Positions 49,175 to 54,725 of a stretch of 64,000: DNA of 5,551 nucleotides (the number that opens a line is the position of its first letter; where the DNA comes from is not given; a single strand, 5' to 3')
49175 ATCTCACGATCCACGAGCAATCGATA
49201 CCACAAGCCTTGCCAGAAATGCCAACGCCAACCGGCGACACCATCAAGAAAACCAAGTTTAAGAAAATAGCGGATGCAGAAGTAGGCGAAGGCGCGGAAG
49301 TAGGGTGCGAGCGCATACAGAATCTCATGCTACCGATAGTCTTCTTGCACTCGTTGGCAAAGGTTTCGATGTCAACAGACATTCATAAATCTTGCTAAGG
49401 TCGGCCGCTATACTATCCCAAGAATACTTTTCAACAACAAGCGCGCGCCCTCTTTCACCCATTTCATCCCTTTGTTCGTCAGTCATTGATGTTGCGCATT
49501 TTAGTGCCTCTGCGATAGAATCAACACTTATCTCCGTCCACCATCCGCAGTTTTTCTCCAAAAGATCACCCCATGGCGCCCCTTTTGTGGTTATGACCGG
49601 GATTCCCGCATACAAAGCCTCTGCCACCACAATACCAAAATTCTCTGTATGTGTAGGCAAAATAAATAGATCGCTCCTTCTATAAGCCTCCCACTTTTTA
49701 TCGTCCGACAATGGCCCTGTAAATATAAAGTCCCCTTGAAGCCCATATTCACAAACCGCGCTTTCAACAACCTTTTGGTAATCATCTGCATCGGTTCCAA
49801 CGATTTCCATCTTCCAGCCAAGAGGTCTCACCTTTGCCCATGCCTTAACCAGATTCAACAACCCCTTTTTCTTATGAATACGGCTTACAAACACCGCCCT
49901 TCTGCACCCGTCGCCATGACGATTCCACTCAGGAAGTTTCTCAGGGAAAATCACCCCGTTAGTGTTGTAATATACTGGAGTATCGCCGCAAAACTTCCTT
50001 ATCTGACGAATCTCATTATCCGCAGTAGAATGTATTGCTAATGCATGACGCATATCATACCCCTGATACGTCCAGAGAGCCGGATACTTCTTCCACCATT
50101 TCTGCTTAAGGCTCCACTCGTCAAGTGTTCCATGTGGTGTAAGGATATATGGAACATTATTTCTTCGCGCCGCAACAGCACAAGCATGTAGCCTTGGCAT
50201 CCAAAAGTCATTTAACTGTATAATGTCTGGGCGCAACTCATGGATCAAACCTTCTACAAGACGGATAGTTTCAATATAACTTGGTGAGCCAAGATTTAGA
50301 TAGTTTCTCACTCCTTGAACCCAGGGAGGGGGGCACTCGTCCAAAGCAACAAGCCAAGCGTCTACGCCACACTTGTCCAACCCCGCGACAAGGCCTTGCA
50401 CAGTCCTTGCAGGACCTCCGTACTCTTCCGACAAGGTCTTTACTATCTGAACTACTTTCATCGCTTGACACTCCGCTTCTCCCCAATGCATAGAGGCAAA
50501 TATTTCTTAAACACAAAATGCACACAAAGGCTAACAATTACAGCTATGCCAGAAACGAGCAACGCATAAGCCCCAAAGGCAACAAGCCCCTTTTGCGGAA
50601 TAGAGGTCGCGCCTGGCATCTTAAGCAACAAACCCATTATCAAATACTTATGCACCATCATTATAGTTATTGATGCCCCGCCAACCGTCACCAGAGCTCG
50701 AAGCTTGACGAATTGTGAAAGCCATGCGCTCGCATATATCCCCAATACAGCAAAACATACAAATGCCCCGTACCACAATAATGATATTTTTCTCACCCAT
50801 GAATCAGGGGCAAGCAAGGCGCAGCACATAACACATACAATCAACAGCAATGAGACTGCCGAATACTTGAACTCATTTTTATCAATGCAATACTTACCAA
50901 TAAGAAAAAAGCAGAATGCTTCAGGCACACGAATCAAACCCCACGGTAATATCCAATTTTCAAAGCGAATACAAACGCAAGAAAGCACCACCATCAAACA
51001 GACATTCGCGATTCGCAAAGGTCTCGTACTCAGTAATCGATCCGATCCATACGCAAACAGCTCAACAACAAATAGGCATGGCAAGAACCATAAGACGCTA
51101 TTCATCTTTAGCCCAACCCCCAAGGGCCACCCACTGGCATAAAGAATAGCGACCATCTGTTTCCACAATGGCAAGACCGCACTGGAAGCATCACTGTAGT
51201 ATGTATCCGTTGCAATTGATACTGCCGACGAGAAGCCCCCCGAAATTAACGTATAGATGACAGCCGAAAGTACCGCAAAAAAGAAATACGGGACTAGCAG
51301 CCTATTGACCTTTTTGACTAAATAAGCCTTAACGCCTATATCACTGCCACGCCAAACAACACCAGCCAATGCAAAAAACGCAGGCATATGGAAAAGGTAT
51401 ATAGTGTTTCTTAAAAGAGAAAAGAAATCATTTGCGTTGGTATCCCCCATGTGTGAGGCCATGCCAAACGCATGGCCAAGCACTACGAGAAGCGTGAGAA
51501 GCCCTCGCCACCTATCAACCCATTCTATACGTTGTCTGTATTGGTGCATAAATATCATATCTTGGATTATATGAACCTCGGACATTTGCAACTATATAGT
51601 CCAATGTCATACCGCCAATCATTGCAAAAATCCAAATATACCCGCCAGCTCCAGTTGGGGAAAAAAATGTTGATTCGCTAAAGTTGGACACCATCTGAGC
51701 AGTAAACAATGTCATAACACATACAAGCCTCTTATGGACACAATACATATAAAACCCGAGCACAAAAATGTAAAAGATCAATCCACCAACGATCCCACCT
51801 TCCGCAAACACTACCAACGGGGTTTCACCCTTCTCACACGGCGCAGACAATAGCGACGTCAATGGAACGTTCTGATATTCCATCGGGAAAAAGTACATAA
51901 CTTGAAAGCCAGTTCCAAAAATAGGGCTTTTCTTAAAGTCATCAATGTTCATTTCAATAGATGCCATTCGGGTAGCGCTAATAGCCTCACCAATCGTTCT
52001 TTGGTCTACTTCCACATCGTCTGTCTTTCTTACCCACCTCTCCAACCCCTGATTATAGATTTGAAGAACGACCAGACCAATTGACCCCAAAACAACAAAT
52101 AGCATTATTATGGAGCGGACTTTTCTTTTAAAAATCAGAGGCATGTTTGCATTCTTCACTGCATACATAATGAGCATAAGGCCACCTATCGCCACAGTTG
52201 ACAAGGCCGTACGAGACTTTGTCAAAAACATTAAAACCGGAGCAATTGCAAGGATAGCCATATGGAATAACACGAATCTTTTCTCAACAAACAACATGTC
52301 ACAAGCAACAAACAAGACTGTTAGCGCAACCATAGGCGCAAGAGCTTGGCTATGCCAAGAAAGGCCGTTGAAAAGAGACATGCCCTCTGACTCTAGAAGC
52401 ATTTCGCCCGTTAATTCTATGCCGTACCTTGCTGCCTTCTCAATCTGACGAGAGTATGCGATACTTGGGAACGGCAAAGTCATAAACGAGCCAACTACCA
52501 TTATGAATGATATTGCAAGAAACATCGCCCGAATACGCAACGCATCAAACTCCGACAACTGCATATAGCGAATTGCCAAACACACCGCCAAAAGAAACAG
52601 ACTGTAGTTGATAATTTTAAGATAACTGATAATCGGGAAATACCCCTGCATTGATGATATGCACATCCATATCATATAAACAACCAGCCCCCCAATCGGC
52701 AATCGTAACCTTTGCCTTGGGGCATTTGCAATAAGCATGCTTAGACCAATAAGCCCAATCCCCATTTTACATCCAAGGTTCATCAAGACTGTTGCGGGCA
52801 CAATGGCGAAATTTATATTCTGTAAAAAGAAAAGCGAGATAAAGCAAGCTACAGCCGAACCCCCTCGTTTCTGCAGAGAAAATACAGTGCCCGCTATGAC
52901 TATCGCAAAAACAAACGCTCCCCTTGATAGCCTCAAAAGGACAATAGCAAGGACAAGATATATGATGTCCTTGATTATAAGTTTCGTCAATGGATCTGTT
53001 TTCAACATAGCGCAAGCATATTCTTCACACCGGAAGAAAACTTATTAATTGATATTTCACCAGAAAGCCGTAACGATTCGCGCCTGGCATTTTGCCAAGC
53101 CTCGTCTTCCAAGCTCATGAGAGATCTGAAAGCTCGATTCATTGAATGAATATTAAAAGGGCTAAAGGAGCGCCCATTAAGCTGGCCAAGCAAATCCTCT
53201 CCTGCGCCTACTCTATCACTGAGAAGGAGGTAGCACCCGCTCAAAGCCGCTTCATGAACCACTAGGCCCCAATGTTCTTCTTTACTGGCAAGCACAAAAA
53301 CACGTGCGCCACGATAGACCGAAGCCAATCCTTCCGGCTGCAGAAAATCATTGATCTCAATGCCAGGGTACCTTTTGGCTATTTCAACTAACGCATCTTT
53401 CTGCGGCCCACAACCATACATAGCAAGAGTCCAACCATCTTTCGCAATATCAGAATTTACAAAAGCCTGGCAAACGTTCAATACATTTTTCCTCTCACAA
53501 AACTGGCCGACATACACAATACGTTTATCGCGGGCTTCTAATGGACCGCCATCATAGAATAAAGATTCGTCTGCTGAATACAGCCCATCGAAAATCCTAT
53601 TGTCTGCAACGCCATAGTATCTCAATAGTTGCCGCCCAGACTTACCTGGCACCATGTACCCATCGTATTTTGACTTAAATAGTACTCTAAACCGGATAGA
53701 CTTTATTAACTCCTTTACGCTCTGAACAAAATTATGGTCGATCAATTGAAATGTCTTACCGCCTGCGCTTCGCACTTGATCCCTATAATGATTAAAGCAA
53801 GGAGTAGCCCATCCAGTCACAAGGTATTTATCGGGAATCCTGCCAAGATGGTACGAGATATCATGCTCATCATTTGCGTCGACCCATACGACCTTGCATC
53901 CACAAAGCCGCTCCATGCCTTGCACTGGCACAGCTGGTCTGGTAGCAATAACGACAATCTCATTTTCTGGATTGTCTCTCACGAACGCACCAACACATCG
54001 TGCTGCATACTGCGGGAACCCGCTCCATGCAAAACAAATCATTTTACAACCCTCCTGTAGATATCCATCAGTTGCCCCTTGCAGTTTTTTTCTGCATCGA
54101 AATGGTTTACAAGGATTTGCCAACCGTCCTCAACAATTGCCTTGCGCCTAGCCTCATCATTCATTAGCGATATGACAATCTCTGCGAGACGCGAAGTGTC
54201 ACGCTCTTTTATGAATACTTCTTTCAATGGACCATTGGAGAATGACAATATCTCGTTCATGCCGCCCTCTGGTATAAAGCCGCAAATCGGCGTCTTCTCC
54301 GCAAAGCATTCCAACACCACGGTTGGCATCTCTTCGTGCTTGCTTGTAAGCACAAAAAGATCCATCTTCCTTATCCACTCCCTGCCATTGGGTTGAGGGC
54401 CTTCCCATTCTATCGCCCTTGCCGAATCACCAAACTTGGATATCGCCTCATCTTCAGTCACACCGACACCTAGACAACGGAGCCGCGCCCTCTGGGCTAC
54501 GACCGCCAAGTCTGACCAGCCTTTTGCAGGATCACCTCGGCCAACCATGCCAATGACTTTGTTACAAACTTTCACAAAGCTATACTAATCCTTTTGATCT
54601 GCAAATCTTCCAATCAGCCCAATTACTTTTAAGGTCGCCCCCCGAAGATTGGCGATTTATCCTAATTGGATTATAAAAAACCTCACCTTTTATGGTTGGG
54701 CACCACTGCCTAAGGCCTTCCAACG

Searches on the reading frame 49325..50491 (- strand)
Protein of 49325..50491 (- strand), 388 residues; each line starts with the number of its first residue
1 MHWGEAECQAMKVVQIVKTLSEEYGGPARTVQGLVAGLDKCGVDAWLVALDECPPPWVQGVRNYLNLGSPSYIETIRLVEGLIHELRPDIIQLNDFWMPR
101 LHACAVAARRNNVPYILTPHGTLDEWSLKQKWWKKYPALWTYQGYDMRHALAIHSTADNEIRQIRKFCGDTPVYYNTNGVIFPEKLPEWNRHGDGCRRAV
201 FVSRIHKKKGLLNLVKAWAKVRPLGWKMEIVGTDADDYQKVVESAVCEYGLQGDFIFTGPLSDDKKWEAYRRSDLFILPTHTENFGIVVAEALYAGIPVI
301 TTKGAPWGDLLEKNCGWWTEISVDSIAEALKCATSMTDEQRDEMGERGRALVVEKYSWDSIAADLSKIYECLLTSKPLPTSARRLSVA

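Call 7: search_protein_families(library=pfam, proteins=[window:49325-50491:-], max_evalue=0.01)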
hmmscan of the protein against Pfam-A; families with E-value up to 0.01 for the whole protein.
window:49325-50491:- (388 aa): 6 families
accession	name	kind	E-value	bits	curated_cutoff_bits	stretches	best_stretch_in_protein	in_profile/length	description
PF00534.26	Glycos_transf_1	-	3.3e-27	95.5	26.4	1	197-349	16-170/172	Glycosyl transferases group 1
PF13692.12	Glyco_trans_1_4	-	2.5e-21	76.9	27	1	198-331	3-137/142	Glycosyl transferases group 1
PF13579.12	Glyco_trans_4_4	-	1.1e-16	62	29.7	1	25-166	1-144/158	Glycosyl transferase 4-like domain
PF13439.12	Glyco_transf_4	-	3e-14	53.9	28.5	1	24-180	1-166/170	Glycosyltransferase Family 4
PF20706.3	GT4-conflict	-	1.8e-09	37.5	26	1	193-328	194-328/385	Family 4 Glycosyltransferase in conflict systems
PF13524.12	Glyco_trans_1_2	-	4.8e-06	27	25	1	224-365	13-142/144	Glycosyl transferase-like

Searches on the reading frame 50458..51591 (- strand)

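Call 7: search_protein_families(library=pfam, proteins=[window:50458-51591:-], max_evalue=0.01)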
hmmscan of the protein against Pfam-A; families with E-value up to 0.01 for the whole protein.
window:50458-51591:- (377 aa): 1 family
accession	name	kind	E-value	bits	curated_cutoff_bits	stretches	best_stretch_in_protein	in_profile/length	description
PF01757.29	Acyl_transf_3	-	1.9e-23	83.5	31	1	23-353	2-324/326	Acyltransferase domain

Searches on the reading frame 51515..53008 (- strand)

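Call 7: search_protein_families(library=pfam, proteins=[window:51515-53008:-], max_evalue=0.01)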
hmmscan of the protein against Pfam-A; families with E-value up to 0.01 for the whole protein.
window:51515-53008:- (497 aa): 1 family
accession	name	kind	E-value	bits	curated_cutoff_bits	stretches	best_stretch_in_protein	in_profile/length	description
PF04932.20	Wzy_C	-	1e-11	45.3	31.7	1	252-412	2-148/149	O-Antigen ligase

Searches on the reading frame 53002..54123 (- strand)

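Call 51: search_protein_families(library=pfam, proteins=[window:53002-54123:-], max_evalue=0.001)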
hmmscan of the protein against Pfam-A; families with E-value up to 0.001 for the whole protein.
window:53002-54123:- (373 aa): 3 families
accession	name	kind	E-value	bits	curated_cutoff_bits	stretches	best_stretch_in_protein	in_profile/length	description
PF00534.26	Glycos_transf_1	-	9.2e-16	58.3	26.4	1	197-341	13-161/172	Glycosyl transferases group 1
PF13692.12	Glyco_trans_1_4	-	9.1e-14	52.4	27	1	200-336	2-140/142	Glycosyl transferases group 1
PF20706.3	GT4-conflict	-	2.1e-05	24.1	26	1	231-326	233-335/385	Family 4 Glycosyltransferase in conflict systems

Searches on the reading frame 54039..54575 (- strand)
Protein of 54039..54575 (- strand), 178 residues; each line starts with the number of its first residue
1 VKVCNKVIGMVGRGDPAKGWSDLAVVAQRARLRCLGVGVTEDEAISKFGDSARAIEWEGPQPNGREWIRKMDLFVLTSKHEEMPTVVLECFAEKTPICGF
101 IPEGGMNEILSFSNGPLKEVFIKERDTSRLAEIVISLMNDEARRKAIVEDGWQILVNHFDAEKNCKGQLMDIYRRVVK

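Call 51: search_protein_families(library=pfam, proteins=[window:54039-54575:-], max_evalue=0.001)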
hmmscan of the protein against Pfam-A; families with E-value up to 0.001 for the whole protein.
window:54039-54575:- (178 aa): 2 families
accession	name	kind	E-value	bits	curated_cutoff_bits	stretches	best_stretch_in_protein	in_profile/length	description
PF13692.12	Glyco_trans_1_4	-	1.8e-10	41.7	27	1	6-140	2-142/142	Glycosyl transferases group 1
PF00534.26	Glycos_transf_1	-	7.3e-09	35.8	26.4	1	6-150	16-168/172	Glycosyl transferases group 1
